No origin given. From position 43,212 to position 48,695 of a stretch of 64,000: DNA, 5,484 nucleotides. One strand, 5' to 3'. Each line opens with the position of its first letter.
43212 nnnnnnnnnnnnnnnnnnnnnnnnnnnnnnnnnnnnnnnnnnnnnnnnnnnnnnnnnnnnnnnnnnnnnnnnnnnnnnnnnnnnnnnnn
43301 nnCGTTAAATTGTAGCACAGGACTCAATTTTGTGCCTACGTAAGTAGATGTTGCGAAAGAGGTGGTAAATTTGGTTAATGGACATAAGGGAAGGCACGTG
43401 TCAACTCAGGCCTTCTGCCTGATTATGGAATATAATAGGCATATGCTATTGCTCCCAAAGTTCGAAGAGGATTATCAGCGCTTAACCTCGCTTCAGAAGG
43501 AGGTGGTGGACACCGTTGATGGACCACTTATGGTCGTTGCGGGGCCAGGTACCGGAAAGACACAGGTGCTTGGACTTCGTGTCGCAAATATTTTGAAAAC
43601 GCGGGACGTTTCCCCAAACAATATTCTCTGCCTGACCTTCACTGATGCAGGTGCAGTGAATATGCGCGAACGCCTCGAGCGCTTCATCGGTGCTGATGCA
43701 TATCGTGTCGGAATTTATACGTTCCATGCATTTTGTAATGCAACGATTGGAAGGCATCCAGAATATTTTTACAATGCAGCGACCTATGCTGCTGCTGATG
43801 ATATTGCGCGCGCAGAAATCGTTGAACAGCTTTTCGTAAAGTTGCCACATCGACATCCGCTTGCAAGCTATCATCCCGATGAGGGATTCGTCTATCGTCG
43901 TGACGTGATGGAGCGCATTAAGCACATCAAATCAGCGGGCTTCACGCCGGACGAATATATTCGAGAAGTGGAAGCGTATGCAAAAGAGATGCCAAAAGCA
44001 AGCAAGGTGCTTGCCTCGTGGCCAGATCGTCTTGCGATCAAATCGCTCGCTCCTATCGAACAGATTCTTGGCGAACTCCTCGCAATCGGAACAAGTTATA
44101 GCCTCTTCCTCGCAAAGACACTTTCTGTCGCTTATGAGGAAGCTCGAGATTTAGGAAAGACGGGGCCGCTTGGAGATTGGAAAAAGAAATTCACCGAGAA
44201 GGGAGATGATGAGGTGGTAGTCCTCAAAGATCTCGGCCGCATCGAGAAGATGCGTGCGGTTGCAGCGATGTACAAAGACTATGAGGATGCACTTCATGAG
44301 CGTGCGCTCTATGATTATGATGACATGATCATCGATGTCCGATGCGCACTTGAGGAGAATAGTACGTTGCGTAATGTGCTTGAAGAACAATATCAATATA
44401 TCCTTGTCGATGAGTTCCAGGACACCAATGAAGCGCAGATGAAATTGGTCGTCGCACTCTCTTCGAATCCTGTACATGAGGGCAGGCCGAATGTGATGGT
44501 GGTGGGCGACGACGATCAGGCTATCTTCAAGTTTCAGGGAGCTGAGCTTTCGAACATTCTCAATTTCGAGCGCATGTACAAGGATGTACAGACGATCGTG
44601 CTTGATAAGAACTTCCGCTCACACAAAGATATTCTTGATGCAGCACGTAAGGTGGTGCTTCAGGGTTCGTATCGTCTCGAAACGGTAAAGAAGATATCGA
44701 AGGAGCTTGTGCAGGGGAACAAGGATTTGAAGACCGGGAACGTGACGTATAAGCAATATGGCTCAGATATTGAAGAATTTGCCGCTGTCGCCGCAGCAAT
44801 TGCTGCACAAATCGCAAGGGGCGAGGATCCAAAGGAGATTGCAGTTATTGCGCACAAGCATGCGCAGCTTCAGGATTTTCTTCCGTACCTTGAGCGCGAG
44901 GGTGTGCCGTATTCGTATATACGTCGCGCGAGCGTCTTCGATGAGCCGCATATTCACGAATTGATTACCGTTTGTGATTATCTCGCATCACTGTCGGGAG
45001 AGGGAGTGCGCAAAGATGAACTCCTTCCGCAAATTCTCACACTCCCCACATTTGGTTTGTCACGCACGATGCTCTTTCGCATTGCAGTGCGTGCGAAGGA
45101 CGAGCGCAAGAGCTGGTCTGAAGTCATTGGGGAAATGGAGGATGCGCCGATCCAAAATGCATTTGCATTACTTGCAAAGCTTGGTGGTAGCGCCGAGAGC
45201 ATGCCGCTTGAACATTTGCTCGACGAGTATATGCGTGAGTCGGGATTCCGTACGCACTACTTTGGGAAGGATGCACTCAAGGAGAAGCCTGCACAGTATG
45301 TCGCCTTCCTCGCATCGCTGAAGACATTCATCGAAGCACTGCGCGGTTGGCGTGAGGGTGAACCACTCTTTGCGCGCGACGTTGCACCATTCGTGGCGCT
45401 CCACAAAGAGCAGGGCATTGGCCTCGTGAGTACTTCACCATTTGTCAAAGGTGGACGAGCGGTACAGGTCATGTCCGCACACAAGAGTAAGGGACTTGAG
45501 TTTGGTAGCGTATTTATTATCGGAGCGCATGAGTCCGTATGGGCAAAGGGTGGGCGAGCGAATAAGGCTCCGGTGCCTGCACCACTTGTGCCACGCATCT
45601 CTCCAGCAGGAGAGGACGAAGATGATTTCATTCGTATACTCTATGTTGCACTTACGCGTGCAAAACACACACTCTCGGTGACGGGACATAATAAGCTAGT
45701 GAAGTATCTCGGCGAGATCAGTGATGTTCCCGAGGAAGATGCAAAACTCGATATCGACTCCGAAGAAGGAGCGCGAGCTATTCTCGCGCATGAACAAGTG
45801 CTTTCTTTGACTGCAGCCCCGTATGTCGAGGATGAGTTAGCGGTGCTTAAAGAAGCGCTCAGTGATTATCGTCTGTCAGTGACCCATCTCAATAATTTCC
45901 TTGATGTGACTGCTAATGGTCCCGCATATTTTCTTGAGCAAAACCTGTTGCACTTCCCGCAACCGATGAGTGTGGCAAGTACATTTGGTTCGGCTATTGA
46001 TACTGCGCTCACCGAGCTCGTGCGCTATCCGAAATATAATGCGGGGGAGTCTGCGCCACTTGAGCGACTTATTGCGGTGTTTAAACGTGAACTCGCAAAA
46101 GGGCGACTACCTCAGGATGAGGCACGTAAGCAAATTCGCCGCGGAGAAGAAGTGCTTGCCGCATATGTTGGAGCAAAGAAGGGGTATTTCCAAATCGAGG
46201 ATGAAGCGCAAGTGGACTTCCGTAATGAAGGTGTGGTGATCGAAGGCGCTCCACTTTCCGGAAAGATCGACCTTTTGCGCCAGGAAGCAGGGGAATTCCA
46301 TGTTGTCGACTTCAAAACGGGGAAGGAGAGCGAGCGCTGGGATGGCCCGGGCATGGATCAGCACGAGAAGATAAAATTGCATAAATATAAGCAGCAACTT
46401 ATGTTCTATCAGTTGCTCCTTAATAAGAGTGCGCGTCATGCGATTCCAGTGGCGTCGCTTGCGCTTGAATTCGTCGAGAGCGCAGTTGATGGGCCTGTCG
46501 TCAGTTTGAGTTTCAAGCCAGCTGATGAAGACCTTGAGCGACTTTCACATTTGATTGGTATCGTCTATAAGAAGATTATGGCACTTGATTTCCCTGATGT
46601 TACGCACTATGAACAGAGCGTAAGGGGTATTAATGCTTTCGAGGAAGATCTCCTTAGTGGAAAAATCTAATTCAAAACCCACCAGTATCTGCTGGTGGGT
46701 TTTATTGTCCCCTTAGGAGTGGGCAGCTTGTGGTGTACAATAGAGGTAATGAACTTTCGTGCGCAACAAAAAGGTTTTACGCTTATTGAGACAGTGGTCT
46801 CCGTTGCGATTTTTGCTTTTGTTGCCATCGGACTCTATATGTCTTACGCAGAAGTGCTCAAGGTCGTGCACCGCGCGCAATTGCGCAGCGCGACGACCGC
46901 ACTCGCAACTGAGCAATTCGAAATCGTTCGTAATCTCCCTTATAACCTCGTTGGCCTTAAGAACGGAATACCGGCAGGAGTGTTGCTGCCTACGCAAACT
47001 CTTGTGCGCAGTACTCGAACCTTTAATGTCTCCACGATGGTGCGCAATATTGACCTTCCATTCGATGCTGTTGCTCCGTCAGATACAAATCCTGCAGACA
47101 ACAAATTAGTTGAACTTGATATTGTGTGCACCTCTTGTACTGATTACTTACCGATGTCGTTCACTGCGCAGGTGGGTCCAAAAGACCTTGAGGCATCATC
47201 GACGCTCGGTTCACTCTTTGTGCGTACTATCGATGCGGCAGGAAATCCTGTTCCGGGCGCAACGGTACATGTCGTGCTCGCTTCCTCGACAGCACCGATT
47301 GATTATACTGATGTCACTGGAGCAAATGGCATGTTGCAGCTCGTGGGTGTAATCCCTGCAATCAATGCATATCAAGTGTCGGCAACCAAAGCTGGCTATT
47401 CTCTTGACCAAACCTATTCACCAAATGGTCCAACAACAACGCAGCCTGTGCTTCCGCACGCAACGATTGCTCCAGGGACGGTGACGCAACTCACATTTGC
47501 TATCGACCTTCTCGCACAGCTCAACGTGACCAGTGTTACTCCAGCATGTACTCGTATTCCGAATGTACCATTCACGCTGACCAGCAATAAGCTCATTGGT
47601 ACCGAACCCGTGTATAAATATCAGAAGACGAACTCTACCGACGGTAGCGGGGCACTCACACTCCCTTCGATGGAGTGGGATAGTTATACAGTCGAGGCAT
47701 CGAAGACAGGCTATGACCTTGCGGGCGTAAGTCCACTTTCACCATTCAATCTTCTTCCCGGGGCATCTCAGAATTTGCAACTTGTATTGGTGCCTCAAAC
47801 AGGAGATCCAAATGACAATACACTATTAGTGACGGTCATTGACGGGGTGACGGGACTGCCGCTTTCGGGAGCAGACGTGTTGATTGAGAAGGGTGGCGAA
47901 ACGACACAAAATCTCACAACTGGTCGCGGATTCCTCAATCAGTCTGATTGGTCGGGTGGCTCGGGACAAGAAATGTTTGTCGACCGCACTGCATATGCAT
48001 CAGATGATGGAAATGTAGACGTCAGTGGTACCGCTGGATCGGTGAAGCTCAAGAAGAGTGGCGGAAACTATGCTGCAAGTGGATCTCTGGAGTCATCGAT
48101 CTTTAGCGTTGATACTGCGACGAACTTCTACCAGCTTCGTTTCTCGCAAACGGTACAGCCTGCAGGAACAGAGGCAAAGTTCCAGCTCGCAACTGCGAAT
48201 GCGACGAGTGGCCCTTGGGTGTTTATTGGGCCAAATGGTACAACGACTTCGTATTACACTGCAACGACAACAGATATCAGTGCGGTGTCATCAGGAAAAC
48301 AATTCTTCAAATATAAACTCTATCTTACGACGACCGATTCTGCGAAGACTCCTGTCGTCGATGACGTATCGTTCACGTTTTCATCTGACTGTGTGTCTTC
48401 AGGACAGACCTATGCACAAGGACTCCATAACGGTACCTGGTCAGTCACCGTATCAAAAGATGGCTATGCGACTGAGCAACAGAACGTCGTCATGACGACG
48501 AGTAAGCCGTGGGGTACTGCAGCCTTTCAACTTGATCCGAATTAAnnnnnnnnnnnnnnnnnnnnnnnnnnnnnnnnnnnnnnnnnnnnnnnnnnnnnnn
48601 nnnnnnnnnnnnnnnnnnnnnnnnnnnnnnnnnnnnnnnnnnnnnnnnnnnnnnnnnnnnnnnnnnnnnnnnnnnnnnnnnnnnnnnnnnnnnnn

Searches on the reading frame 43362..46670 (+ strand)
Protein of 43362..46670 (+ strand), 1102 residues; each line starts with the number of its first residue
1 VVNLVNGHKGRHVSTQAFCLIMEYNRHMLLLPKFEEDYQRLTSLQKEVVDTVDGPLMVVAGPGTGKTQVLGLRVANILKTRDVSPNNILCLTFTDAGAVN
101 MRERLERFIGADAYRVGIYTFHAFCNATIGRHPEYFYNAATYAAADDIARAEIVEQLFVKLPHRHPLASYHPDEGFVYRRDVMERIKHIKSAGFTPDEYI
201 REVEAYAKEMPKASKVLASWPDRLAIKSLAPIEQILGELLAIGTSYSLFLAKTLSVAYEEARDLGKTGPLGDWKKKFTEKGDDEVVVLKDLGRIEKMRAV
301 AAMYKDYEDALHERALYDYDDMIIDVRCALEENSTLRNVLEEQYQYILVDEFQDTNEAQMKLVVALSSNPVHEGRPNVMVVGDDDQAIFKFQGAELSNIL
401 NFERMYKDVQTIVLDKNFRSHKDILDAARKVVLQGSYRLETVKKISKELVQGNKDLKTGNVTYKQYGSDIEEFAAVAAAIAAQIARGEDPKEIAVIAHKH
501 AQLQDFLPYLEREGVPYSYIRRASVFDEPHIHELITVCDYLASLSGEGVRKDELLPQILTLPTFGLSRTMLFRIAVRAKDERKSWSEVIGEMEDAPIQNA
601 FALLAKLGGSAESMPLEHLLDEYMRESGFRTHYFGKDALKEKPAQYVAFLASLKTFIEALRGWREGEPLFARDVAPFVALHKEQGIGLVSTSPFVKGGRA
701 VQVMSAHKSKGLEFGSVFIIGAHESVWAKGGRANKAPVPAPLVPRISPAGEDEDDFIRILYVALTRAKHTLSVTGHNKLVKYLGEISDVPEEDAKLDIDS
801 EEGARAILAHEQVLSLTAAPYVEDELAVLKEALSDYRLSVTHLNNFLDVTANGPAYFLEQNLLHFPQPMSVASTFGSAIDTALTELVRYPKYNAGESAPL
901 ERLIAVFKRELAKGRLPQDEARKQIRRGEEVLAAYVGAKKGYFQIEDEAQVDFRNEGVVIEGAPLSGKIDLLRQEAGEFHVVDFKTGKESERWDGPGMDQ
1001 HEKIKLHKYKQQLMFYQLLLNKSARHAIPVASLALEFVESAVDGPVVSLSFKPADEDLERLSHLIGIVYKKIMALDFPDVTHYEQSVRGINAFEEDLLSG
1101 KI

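Call 25: search_protein_families(library=pfam, proteins=[window:43362-46670:+], max_evalue=0.001)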
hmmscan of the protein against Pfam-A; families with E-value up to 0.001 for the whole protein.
window:43362-46670:+ (1102 aa): 6 families
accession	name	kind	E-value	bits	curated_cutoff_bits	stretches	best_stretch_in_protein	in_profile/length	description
PF00580.27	UvrD-helicase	-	2e-60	205.2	23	2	295-406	164-270/271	UvrD/REP helicase N-terminal domain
PF13361.12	UvrD_C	-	4.7e-22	79.3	25.6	2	412-542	1-123/350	UvrD-like helicase C-terminal domain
PF13245.12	AAA_19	-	2.7e-18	66.9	25.1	1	46-391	2-133/134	AAA domain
PF12705.13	PDDEXK_1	-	1.4e-15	58.4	22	1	837-1047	1-200/247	PD-(D/E)XK nuclease superfamily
PF13538.12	UvrD_C_2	-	6.7e-08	32.7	27.4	0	751-773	28-51/52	UvrD-like helicase C-terminal domain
PF13087.12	AAA_12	-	0.00024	21.2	27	0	402-506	6-125/195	AAA domain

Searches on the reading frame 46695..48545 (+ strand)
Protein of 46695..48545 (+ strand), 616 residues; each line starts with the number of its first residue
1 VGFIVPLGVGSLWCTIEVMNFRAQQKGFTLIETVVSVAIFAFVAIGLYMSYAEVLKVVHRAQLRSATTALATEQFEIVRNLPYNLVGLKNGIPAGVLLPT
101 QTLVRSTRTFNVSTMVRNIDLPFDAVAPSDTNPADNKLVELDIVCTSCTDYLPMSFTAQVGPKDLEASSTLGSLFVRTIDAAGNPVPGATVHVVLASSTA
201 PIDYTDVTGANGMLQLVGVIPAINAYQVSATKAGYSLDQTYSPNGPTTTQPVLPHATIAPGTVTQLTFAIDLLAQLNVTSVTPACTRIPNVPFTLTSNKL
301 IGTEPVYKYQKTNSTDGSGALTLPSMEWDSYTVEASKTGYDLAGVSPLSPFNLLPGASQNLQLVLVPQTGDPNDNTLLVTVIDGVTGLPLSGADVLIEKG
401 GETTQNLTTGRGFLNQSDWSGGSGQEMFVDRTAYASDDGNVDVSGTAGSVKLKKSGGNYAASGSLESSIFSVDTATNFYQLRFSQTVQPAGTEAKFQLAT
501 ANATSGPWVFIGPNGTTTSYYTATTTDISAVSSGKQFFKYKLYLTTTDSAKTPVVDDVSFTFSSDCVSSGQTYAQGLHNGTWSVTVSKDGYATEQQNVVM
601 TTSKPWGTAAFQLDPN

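Call 53: search_protein_families(library=pfam, proteins=[window:46695-48545:+], max_evalue=0.001)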
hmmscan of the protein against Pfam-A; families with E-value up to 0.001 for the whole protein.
window:46695-48545:+ (616 aa): 4 families
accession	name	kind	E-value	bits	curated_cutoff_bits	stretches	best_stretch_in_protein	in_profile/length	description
PF13620.12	CarboxypepD_reg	-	2.5e-14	53.8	32.3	1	177-269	5-80/82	Carboxypeptidase regulatory-like domain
PF07963.17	N_methyl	-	1.1e-07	31.5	21.2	1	23-48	2-27/27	Prokaryotic N-terminal methylation motif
PF24107.1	DUF7382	-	0.00017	21.8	27.4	0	174-213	22-61/65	Domain of unknown function (DUF7382)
PF22902.2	NOMO1-like_9th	-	0.00044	20.4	27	0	186-240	13-65/75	BOS complex subunit NOMO1-like, beta sandwich domain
